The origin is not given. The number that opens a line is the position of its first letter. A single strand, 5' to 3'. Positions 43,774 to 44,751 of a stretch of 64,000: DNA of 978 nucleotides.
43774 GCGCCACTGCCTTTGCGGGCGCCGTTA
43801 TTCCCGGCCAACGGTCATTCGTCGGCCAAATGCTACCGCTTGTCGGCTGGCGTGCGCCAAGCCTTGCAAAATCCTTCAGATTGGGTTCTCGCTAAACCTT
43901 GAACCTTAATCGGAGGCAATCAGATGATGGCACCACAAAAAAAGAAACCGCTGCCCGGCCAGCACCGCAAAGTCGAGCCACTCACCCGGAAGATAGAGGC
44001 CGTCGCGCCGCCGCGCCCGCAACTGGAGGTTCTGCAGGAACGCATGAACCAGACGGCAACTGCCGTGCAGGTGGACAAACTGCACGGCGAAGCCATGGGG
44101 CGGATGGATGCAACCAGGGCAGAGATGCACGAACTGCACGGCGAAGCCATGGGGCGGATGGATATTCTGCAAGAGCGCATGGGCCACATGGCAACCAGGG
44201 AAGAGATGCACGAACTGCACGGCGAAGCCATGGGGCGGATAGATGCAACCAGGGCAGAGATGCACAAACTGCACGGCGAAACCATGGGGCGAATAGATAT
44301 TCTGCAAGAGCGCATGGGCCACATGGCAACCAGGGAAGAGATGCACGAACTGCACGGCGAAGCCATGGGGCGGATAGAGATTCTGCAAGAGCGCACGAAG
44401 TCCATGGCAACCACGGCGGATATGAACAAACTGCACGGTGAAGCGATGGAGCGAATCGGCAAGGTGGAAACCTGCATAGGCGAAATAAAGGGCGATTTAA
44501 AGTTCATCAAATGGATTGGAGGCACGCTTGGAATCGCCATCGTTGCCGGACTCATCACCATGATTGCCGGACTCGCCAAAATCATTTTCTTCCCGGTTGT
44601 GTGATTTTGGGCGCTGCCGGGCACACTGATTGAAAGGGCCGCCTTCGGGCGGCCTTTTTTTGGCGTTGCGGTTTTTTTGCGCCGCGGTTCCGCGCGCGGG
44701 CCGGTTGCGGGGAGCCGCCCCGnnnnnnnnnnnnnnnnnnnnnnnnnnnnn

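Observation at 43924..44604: Histidine-rich tandem-repeat protein with C-terminal membrane anchor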

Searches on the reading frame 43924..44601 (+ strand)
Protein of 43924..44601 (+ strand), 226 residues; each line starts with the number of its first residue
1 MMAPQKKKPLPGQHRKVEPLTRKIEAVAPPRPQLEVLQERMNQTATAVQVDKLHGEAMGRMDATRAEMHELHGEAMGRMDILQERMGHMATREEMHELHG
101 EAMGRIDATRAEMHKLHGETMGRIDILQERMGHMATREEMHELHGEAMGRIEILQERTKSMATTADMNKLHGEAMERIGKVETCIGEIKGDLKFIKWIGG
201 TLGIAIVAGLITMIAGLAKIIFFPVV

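Call 4: search_protein_families(library=pfam, proteins=[window:43924-44601:+], max_evalue=10)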
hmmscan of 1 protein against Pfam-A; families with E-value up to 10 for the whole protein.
window:43924-44601:+ (226 aa): 6 families
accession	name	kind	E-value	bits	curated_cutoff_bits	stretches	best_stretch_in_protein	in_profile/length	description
PF21624.2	vRNAP_plug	-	0.0015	19.3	27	2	55-89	17-51/85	Virion DNA-directed RNA polymerase, plug insertion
PF24671.2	DRC7_C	-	0.048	14.3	28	1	123-165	44-88/109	Dynein regulatory complex subunit 7 C-terminal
PF10805.13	DUF2730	-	0.33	11.5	24.9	1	63-117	30-90/102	Protein of unknown function (DUF2730)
PF22802.1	RsiG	-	0.49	10.6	27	0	104-115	38-49/65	RsiG-like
PF10779.14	XhlA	-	1.2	9.7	34.7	1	151-214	6-67/67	Haemolysin XhlA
PF03114.23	BAR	-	1.2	9.2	28.5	0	85-183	15-113/234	BAR domain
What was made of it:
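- On CCDC90-like / DUF1640 (PF07798): The window protein gives no PF07798 hit even at E<=10 (call 4).
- The window protein itself gives no PF07798 hit even at E<=10 (call 4), and it lacks the head domain.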

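Call 7: find_homologous_proteins(query=window:43924-44601:+, max_evalue=0.01)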
Query window:43924-44601:+ (226 aa): 20 proteins with E <= 0.01 among 404 candidates.
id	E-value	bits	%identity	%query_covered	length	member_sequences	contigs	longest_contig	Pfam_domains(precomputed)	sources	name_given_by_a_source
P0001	4.8e-118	411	75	100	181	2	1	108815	-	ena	-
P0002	3.0e-115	402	81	100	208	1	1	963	-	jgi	-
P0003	1.1e-100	354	60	99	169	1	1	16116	-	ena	-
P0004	8.1e-93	328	67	100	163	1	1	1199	-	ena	-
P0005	6.1e-74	267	88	46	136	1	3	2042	-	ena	-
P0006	4.1e-62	228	49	100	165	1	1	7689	-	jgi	-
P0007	2.2e-55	206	56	100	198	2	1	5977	-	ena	-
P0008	5.4e-50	188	54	79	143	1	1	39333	-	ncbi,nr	ncbi:MAG: hypothetical protein OXU83_00185, partial [Gammaproteobacteria bacterium]|nr:hypothetical 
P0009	3.4e-49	186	49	100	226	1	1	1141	-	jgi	-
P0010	4.8e-49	185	49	100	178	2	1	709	-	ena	-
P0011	1.6e-47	180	49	100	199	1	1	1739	-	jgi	-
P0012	2.4e-47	180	49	100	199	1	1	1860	-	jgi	-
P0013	1.3e-42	164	51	99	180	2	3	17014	-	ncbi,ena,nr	ncbi:MAG: hypothetical protein OXU50_00505 [Gammaproteobacteria bacterium]|nr:hypothetical protein [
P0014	4.3e-41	159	44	99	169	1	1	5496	-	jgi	-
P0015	1.4e-37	148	45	99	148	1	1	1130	-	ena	-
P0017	5.0e-25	107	41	98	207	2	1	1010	-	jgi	-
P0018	6.4e-14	71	36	92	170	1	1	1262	-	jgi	-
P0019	7.8e-14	70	34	95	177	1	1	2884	PF28217.1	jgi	-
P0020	5.5e-6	45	33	49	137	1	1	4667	-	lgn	-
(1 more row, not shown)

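Call 8: search_protein_families(library=ncbifam, proteins=[window:43924-44601:+], max_evalue=10)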
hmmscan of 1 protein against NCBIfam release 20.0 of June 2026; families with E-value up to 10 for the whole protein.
window:43924-44601:+ (226 aa): 0 families
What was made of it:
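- No metal-resistance family appears in Pfam or NCBIfam (calls 4, 8).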

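Call 9: search_protein_families(library=phrogs, proteins=[window:43924-44601:+], max_evalue=10)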
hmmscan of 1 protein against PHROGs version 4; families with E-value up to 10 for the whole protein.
window:43924-44601:+ (226 aa): 14 families
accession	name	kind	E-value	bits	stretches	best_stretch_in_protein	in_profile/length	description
phrog_12894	-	unknown function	0.0035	18.3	1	41-72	1-32/98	-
phrog_4827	-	unknown function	0.0036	18.8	0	140-163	1-24/96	-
phrog_689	-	lysis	0.012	16.8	1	146-217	16-84/91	holin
phrog_5536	-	unknown function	0.014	16.2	1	135-182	9-56/172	-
phrog_736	-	unknown function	0.029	15.5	2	58-114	34-90/112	-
phrog_32121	-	unknown function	0.035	15.2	0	125-152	24-51/137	-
phrog_18493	-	unknown function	0.073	14.1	0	129-154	46-71/136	-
phrog_1340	-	unknown function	0.21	12.8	0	120-147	46-71/112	-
phrog_1193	-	other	0.24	12.5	1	150-214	14-70/76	hemolysin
phrog_32712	-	unknown function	0.47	12.1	1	135-164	18-43/94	-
phrog_34738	-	unknown function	0.5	11.5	0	139-180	37-78/84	-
phrog_20937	-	unknown function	1.1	10.6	0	145-171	5-31/71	-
phrog_14046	-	unknown function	6.3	8.2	0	112-143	8-39/70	-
phrog_37333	-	unknown function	8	7.7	0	126-159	55-87/98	-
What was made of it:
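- On XhlA (PF10779) / phage holin-associated: 9.7 bits against a cut-off of 34.7 (call 4). phrog_689 scores E=0.012 (call 9).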

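Call 11: find_encoding_contigs(protein=P0001, flank=6000, max_places=3)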
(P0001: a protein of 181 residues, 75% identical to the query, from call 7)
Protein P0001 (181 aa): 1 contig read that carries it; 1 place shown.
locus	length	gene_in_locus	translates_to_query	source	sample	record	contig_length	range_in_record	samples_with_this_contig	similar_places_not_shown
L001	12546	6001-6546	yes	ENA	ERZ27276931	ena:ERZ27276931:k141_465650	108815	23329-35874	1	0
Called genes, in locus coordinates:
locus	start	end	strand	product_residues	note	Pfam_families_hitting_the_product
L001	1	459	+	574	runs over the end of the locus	PF00587:tRNA-synt_2b, PF04073:tRNA_edit, PF03129:HGTP_anticodon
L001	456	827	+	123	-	PF13698:DUF4156 (weak)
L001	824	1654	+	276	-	PF00106:adh_short, PF08659:KR, PF00107:ADH_zinc_N (faint), PF08643:DUF1776, PF13561:adh_short_C2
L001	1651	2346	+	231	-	PF19489:SLT_4, PF01464:SLT (weak)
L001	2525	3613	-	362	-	PF01926:MMR_HSR1, PF02421:FeoB_N (weak), PF06071:YchF-GTPase_C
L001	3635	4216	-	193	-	PF01195:Pept_tRNA_hydro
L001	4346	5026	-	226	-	PF01386:Ribosomal_L25p, PF14693:Ribosomal_TL5_C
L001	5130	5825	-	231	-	-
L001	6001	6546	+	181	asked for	-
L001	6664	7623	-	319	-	PF13793:Pribosyltran_N, PF00156:Pribosyltran, PF14572:Pribosyl_synth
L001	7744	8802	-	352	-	PF00288:GHMP_kinases_N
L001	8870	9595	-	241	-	PF03550:LolB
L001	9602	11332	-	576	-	PF12895:ANAPC3 (faint), PF04733:Coatomer_E (faint), PF07719:TPR_2 (faint), PF13181:TPR_8 (faint), PF13432:TPR_16, PF14559:TPR_19 (weak), PF13428:TPR_14 (weak), PF14559:TPR_19 (weak), +8 more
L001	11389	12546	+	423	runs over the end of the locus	PF05201:GlutR_N, PF01488:Shikimate_DH, PF00745:GlutR_dimer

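Call 12: find_encoding_contigs(protein=P0013, flank=6000, max_places=3)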
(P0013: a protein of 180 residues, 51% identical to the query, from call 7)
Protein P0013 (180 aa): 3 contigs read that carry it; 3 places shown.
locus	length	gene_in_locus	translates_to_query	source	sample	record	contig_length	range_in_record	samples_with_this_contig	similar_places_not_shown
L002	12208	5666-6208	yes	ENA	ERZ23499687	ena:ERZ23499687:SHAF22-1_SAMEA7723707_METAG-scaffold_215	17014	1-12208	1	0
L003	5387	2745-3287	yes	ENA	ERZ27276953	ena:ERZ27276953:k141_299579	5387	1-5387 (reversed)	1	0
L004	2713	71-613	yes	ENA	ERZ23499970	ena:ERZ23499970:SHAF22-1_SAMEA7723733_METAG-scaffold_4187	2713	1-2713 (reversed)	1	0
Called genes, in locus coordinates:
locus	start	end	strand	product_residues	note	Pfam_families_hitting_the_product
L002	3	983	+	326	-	?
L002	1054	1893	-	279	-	PF03279:Lip_A_acyltrans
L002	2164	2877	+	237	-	-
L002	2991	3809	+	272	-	-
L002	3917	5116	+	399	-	PF13433:Peripla_BP_5, PF13458:Peripla_BP_6, PF01094:ANF_receptor (weak)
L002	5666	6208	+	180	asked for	-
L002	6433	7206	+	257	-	-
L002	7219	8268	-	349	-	PF12849:PBP_like_2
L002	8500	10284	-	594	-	PF03979:Sigma70_r1_1, PF00140:Sigma70_r1_2, PF04546:Sigma70_ner, PF04542:Sigma70_r2, PF04539:Sigma70_r3, PF04545:Sigma70_r4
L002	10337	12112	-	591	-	PF01807:Zn_ribbon_DnaG, PF08275:DNAG_N, PF01751:Toprim, PF13155:Toprim_2, PF13362:Toprim_3 (weak), PF13662:Toprim_4, PF10410:DnaB_bind, PF08278:DnaG_DnaB_bind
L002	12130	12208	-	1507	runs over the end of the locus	PF00310:GATase_2, PF04898:Glu_syn_central, PF01070:FMN_dh (faint), PF01645:Glu_synthase, PF01493:GXGXG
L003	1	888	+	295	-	?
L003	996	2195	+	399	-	PF13433:Peripla_BP_5, PF13458:Peripla_BP_6, PF01094:ANF_receptor (weak)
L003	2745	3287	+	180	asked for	-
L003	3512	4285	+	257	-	-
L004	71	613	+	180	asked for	-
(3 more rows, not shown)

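Call 13: find_encoding_contigs(protein=P0003, flank=6000, max_places=3)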
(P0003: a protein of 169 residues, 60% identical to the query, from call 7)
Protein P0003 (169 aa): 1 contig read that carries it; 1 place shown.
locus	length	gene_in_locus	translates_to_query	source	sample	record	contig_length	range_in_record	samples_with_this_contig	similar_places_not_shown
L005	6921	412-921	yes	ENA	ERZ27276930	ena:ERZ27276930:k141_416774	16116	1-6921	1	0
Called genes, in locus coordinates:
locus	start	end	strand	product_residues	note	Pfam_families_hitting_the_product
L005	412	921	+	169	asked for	-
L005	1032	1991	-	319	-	PF13793:Pribosyltran_N, PF00156:Pribosyltran, PF14572:Pribosyl_synth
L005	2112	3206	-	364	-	PF00288:GHMP_kinases_N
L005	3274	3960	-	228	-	PF03550:LolB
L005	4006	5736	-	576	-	PF12895:ANAPC3 (faint), PF04733:Coatomer_E (faint), PF07719:TPR_2 (faint), PF13181:TPR_8 (faint), PF13432:TPR_16, PF14559:TPR_19 (weak), PF13428:TPR_14 (weak), PF14559:TPR_19 (weak), +8 more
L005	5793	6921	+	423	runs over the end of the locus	PF05201:GlutR_N, PF01488:Shikimate_DH, PF00745:GlutR_dimer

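Call 20: find_related_loci(query=A1, collection=genome_contigs, flank=6000)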
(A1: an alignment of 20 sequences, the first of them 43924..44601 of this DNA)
Query A1 (226 aa) in genome_contigs; peptide patterns used: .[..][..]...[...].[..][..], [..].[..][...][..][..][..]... (x = any residue, [..] = any of these).
67 stretches matched a pattern; 2 encode a relative of the query (tblastn E <= 1e-3); 2 distinct loci.
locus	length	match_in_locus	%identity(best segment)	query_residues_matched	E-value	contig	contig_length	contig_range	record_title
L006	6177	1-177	69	113-225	2e-12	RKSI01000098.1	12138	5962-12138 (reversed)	MAG: Gammaproteobacteria bacterium isolate PNGst_S_binSS2 scaffold_60, whole genome shotgun sequence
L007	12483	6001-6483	22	76-224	2e-6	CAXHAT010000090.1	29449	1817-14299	MAG TPA_asm: uncultured Deferribacteres bacterium isolate SRR12479933_maxbin2_2 genome assembly, contig: ERZ4874384.95,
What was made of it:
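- Tried and rejected: The genome_contigs scan found only 2 loci (call 20).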

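Call 21: search_protein_families(library=pfam, alignment_id=A1, max_evalue=1)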
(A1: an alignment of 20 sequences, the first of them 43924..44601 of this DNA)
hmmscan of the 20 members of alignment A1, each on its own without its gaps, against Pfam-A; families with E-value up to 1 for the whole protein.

A. member 1, window:43924-44601:+ (226 aa): 4 families
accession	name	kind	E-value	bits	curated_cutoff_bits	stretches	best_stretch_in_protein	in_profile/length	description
PF21624.2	vRNAP_plug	-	0.0015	19.3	27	0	55-89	17-51/85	Virion DNA-directed RNA polymerase, plug insertion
PF24671.2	DRC7_C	-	0.048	14.3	28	0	123-165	44-88/109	Dynein regulatory complex subunit 7 C-terminal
PF10805.13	DUF2730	-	0.33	11.5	24.9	0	63-117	30-90/102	Protein of unknown function (DUF2730)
PF22802.1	RsiG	-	0.49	10.6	27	0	104-115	38-49/65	RsiG-like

B. families by the number of members that match (of 20 scanned): 62 families (the first 25 are shown)
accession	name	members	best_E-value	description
PF10805.13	DUF2730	14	0.00092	Protein of unknown function (DUF2730)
PF23831.1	DUF7201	4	0.00048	Coiled-coil region of unknown function (DUF7201)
PF23991.1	DUF7310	4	0.0045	Coiled-coil region of unknown function (DUF7310)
PF24671.2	DRC7_C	4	0.016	Dynein regulatory complex subunit 7 C-terminal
PF24554.1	DUF7603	4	0.13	Domain of unknown function (DUF7603)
PF07798.16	CCDC90-like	3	0.00016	Coiled-coil domain-containing protein 90-like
PF03114.23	BAR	3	0.015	BAR domain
PF20082.4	DUF6476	3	0.068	Family of unknown function (DUF6476)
PF12700.13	HlyD_2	3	0.21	HlyD family secretion protein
PF10368.14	YkyA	2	0.0008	Putative cell-wall binding lipoprotein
PF25526.1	LIP-1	2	0.0061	Liprin-alpha-like coiled coil domain 2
PF04513.17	Baculo_PEP_C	2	0.014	Baculovirus polyhedron envelope protein, PEP, C terminus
PF16043.11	DUF4795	2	0.027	Domain of unknown function (DUF4795)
PF25074.1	DUF7798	2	0.035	Domain of unknown function (DUF7798)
PF10975.14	DUF2802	2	0.038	Protein of unknown function (DUF2802)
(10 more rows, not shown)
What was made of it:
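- The hits are weak: XhlA E=1.2, phrog_689 holin E=0.012, and DUF2730 matched weakly by 14 of 20 members (best E=9e-4) (calls 4, 9, 21).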

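Call 24: find_encoding_contigs(protein=P0008, flank=6000, max_places=2)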
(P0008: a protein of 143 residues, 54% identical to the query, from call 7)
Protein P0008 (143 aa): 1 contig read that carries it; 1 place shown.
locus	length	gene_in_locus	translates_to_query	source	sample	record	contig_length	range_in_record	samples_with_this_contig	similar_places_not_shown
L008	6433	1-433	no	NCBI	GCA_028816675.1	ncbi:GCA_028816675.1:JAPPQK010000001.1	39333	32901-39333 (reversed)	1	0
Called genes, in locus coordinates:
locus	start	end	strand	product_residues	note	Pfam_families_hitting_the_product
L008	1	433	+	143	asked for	?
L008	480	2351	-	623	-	PF07715:Plug, PF00593:TonB_dep_Rec_b-barrel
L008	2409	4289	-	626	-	PF13667:ThiC-associated, PF01964:ThiC_Rad_SAM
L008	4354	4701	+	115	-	PF00581:Rhodanese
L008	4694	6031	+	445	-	PF02321:OEP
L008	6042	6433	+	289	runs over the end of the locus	PF04413:Glycos_transf_N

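Call 25: find_encoding_contigs(protein=P0006, flank=6000, max_places=2)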
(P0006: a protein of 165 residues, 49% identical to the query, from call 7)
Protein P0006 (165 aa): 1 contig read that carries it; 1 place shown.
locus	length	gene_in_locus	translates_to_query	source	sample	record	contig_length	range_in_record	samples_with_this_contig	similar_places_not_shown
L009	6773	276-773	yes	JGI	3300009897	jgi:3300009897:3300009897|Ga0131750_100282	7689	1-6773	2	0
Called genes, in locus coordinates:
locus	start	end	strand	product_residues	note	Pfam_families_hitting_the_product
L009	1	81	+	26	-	?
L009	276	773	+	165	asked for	-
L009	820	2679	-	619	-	PF07715:Plug, PF00593:TonB_dep_Rec_b-barrel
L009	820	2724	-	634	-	PF07715:Plug, PF00593:TonB_dep_Rec_b-barrel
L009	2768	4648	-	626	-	PF13667:ThiC-associated, PF01964:ThiC_Rad_SAM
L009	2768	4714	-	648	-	PF13667:ThiC-associated, PF01964:ThiC_Rad_SAM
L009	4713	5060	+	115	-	PF00581:Rhodanese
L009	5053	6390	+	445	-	PF02321:OEP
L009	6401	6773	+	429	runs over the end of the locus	?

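Call 26: find_encoding_contigs(protein=P0007, flank=6000, max_places=2)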
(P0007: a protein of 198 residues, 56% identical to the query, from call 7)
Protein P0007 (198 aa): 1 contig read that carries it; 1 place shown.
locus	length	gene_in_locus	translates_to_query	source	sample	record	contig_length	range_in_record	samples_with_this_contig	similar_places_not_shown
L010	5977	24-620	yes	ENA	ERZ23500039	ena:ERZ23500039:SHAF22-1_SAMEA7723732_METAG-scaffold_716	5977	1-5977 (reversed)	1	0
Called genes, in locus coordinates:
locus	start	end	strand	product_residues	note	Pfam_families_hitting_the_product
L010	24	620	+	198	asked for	-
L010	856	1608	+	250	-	-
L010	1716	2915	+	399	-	PF13433:Peripla_BP_5, PF13458:Peripla_BP_6, PF01094:ANF_receptor (weak)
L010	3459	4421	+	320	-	PF06031:SERTA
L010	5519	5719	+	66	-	-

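Call 27: find_encoding_contigs(protein=P0020, flank=6000, max_places=2)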
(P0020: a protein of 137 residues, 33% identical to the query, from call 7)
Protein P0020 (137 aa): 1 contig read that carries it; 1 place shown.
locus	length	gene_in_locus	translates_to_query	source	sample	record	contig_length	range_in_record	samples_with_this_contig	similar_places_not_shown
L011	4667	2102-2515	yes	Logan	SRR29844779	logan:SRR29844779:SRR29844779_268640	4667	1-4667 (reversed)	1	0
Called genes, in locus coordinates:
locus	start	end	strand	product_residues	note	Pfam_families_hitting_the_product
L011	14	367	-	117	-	PF03091:CutA1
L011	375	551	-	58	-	PF21748:UPF0150 (weak)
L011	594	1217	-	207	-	PF10387:DUF2442, PF13711:DUF4160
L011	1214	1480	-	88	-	PF13711:DUF4160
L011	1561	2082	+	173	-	PF04186:FxsA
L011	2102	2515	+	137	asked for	-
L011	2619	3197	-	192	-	-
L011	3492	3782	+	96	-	PF00166:Cpn10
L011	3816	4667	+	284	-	?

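Call 36: predict_structure(alignment_id=A1)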
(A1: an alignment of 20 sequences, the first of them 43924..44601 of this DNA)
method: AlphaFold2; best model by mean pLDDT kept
length: 226 residues; sequences in the alignment: 20
mean_pLDDT: 50.3   pTM: 0.24
mean pLDDT of the five models: 50.3, 49.6, 49.1, 48.9, 46.0
residues with pLDDT >= 90: 0; 70-90: 23; 50-70: 87; < 50: 116
segments of 3 or more residues with pLDDT < 50: 1-34, 130-200, 223-226
pLDDT, mean of each block of 10 residues (from residue 1): 38 32 34 50 51 55 65 70 67 69 71 65 54 45 40 39 41 37 34 44 55 55 44
secondary structure, 60 per line:
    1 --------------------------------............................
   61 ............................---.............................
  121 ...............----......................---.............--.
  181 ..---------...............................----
elements in order: H33-88 H92-135 H140-161 H165-177 H192-222
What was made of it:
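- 43924..44022 (+): N-terminal Lys/Pro-rich segment (residues 1-33), predicted disordered. It occupies the place of the DUF1640 head domain. pLDDT is below 50 for residues 1-34 (call 36).
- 44512..44589 (+): C-terminal transmembrane tail anchor (W197-F222), followed only by PVV. Helix 192-222 appears in the AF2 model (call 36).
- On CCDC90-like / DUF1640 (PF07798): Only a monomer AF2 run was possible (pLDDT 50, call 36).
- The AF2 monomer model has low confidence (pLDDT 50) and is all-helical (call 36).
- Tried and rejected: The AF2 monomer model was too low in confidence (pLDDT 50) to justify a fold search (call 36).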

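Call 37: search_protein_representatives(alignment_id=A1)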
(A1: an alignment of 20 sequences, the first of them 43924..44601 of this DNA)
Query: 20 sequences, 175 profile positions. Proteins with E-value up to 0.001 (for the whole library): 48; up to 1e-10: 13; up to 1e-30: 5. The best 48 are listed.
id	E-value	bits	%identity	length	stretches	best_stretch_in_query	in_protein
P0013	1.8e-74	265.9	-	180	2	1-101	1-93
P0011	5.2e-70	251.4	-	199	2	64-175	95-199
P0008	8.3e-48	179.1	-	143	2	68-175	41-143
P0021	1.9e-39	151.8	-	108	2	109-175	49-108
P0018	1.2e-33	132.9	-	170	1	1-172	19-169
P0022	1.6e-30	122.8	-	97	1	82-175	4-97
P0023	1.3e-26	110.1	-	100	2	115-175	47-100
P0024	1.3e-26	110.0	-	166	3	2-79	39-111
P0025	2.6e-23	99.3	-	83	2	115-173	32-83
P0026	4.6e-23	98.5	-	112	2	113-173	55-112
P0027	1.3e-19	87.2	-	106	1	1-57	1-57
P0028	1.6e-15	73.9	-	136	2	1-83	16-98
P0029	6.4e-15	72.0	-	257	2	1-141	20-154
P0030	1.1e-09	55.0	-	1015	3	45-121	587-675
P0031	7.8e-09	52.2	-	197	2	76-146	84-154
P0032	2.4e-07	47.3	-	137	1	71-160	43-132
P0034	8.4e-07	45.5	-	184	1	31-172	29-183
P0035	9.2e-07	45.4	-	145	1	35-173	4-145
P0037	1.0e-05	42.0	-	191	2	36-164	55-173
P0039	3.5e-05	40.3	-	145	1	71-173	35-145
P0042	1.1e-04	38.7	-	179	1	35-173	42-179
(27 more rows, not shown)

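Call 66: find_encoding_contigs(protein=P0004, flank=3000, max_places=3)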
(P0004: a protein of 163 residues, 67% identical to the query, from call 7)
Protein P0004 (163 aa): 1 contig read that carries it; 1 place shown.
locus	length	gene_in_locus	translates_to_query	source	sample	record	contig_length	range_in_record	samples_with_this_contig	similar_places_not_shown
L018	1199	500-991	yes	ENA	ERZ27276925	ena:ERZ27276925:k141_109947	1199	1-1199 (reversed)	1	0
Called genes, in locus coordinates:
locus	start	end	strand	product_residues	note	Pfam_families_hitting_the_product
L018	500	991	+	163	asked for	-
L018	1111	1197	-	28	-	?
